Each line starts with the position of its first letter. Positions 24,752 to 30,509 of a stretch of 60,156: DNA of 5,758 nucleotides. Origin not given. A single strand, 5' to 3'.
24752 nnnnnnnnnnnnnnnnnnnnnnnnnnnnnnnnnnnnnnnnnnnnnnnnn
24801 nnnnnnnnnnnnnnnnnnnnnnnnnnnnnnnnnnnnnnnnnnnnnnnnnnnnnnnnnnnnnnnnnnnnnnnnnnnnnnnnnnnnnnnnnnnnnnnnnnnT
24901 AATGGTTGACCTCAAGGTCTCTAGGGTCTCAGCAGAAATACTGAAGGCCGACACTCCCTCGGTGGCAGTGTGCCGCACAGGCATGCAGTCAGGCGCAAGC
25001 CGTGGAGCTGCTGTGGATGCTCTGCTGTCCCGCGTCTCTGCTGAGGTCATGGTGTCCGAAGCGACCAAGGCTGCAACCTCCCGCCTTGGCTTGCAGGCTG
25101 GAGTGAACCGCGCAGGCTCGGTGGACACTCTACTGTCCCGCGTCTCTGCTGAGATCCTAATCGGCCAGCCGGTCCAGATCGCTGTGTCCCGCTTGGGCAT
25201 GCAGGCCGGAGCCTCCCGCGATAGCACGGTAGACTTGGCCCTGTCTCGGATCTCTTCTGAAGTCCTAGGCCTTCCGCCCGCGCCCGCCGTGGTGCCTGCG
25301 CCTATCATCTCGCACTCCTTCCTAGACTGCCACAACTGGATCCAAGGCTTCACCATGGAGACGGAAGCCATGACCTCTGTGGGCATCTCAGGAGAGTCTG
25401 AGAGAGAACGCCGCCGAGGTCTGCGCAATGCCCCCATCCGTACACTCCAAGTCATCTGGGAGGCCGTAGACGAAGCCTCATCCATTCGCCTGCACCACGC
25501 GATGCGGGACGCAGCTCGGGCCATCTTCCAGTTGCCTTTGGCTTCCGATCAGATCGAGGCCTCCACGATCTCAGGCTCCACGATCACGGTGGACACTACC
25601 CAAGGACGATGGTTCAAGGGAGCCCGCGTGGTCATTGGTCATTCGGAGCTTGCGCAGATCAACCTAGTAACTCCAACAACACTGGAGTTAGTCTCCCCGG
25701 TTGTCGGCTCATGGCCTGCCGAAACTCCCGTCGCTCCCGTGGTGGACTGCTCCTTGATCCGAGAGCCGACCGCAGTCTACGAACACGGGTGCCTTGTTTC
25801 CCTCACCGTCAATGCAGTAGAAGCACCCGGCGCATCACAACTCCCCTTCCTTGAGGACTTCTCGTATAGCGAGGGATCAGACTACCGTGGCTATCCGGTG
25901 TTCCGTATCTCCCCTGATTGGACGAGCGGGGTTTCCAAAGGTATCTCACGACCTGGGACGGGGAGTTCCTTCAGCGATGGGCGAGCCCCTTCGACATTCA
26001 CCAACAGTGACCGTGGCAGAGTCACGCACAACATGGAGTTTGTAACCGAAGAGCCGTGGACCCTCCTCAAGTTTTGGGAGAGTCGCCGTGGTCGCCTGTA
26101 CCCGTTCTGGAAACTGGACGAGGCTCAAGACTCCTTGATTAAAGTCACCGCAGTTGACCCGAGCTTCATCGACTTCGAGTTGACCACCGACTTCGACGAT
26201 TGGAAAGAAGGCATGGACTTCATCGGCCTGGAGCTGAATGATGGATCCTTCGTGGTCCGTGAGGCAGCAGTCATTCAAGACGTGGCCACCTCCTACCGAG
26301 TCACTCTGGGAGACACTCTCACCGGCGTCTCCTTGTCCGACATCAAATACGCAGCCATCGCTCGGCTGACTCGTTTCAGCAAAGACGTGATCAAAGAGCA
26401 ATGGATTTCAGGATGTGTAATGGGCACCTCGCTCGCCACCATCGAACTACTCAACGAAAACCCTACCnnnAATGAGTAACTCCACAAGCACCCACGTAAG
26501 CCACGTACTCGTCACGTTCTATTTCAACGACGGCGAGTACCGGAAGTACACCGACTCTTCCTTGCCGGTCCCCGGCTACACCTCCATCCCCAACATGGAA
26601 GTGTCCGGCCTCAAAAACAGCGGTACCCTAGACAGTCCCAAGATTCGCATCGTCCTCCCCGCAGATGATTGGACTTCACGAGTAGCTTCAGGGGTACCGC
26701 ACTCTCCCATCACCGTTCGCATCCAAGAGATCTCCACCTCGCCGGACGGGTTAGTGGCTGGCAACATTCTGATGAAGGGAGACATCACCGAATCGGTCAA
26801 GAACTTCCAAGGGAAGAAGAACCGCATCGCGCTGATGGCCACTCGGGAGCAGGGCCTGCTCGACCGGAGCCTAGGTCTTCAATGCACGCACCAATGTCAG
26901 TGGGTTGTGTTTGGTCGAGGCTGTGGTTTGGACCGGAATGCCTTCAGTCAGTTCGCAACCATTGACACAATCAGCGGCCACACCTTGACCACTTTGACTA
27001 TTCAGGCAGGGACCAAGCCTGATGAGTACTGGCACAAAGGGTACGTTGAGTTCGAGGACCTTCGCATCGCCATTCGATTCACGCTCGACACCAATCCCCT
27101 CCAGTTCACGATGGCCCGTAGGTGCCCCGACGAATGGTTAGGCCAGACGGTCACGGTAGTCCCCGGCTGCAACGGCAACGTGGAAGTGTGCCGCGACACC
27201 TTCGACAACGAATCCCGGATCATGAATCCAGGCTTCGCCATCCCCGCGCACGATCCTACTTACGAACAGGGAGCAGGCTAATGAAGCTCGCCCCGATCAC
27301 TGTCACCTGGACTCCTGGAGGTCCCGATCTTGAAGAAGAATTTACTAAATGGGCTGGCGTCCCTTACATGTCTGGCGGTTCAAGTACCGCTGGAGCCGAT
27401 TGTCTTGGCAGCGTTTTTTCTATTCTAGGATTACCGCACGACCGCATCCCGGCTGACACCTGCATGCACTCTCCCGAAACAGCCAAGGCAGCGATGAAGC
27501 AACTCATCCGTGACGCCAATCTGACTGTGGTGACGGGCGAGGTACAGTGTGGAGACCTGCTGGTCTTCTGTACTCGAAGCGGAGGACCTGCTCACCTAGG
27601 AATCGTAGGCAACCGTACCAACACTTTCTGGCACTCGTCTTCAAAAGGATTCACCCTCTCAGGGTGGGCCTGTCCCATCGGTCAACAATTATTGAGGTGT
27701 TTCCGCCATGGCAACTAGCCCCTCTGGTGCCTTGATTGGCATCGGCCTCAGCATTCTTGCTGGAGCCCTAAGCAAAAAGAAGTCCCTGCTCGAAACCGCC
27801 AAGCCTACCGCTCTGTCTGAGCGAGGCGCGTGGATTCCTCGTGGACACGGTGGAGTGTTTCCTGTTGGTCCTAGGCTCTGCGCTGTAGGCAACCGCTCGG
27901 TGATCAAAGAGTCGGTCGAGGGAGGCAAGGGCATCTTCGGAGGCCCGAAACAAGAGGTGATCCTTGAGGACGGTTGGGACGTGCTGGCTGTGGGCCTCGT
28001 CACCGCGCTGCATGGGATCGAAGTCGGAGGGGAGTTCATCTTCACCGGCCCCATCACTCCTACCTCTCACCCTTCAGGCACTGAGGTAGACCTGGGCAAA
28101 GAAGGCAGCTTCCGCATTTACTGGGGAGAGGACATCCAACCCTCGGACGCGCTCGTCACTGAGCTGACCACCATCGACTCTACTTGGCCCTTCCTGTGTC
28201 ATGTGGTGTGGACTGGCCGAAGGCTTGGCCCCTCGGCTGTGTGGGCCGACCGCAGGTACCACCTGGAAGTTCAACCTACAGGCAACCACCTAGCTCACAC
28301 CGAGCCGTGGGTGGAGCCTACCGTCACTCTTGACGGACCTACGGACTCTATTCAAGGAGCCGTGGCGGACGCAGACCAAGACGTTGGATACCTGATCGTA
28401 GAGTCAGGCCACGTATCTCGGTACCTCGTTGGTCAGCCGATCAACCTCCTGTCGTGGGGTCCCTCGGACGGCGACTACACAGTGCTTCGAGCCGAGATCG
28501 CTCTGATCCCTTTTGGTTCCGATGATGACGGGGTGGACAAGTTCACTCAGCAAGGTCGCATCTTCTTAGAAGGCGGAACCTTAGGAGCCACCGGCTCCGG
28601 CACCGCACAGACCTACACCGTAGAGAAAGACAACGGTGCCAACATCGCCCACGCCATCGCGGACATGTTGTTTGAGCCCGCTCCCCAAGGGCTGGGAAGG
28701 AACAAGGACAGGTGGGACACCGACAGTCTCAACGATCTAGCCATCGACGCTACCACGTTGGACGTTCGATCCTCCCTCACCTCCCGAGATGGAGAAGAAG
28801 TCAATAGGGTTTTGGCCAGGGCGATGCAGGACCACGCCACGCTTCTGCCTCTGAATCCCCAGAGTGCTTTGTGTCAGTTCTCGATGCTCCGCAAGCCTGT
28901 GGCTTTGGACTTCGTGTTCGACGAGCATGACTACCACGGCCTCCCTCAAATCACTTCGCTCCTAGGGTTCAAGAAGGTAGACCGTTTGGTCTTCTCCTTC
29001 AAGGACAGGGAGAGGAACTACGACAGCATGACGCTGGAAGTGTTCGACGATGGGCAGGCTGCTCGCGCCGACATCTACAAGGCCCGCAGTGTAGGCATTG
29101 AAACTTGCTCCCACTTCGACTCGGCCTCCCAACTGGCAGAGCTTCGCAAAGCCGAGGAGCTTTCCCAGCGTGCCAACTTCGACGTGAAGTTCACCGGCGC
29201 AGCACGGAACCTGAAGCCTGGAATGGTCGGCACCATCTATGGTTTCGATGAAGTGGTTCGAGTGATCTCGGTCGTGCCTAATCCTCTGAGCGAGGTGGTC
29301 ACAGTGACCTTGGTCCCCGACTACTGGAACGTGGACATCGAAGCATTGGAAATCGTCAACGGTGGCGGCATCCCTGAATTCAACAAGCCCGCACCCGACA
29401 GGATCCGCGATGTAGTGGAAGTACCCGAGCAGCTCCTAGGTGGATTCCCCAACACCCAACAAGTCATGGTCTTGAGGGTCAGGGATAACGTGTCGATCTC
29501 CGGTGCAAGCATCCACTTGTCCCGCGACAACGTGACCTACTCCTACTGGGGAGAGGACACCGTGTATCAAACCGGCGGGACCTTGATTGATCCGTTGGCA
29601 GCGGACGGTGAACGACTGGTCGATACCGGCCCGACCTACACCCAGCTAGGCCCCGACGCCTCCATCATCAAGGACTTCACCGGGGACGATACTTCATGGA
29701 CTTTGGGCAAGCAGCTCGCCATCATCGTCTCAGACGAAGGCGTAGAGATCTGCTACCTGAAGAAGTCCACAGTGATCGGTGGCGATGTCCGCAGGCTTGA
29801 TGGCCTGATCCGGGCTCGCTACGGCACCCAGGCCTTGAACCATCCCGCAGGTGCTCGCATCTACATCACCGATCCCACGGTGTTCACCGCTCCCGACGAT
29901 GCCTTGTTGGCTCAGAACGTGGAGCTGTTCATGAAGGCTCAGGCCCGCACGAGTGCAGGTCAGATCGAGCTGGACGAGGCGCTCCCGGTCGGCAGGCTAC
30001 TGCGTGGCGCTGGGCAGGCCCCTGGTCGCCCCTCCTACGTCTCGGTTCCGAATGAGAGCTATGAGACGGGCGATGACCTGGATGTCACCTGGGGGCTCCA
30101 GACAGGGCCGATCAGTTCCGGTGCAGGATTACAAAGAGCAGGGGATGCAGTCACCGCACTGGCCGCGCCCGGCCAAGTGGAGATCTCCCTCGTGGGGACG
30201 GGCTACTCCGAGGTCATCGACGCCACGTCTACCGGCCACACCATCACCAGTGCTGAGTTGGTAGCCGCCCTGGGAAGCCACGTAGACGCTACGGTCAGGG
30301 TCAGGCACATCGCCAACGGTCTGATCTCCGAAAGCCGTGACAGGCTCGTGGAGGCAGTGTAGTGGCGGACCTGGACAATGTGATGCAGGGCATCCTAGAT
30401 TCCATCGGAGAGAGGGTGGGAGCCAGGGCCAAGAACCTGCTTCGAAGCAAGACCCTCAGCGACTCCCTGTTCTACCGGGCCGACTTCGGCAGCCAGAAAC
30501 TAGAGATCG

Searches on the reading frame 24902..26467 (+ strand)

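Call 24: search_protein_families(library=phrogs, proteins=[window:24902-26467:+], max_evalue=0.001)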
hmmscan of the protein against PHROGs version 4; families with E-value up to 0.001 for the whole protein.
window:24902-26467:+ (522 aa): 1 family
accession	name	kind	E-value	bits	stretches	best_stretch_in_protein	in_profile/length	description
phrog_1082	-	tail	3.6e-28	98.9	1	144-516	514-894/1061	tail assembly protein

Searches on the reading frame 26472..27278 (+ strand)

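Call 24: search_protein_families(library=phrogs, proteins=[window:26472-27278:+], max_evalue=0.001)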
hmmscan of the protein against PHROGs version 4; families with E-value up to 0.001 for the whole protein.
window:26472-27278:+ (269 aa): 3 families
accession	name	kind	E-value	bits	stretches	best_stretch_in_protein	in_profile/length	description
phrog_778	-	tail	6.9e-22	79.2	1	13-247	18-254/287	tail assembly protein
phrog_15205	-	tail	5.7e-08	32.7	1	134-249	332-448/467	tail assembly protein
phrog_28246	-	tail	5.7e-05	24.4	1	134-246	6-118/140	tail assembly protein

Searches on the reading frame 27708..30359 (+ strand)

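Call 24: search_protein_families(library=phrogs, proteins=[window:27708-30359:+], max_evalue=0.001)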
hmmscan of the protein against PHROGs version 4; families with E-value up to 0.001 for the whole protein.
window:27708-30359:+ (884 aa): 2 families
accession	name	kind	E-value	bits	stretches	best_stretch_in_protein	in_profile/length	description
phrog_1101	-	tail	7.4e-15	54.9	1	430-800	346-711/1405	tail protein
phrog_4271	-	tail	0.00072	18.3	1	471-858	898-1282/1309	tail protein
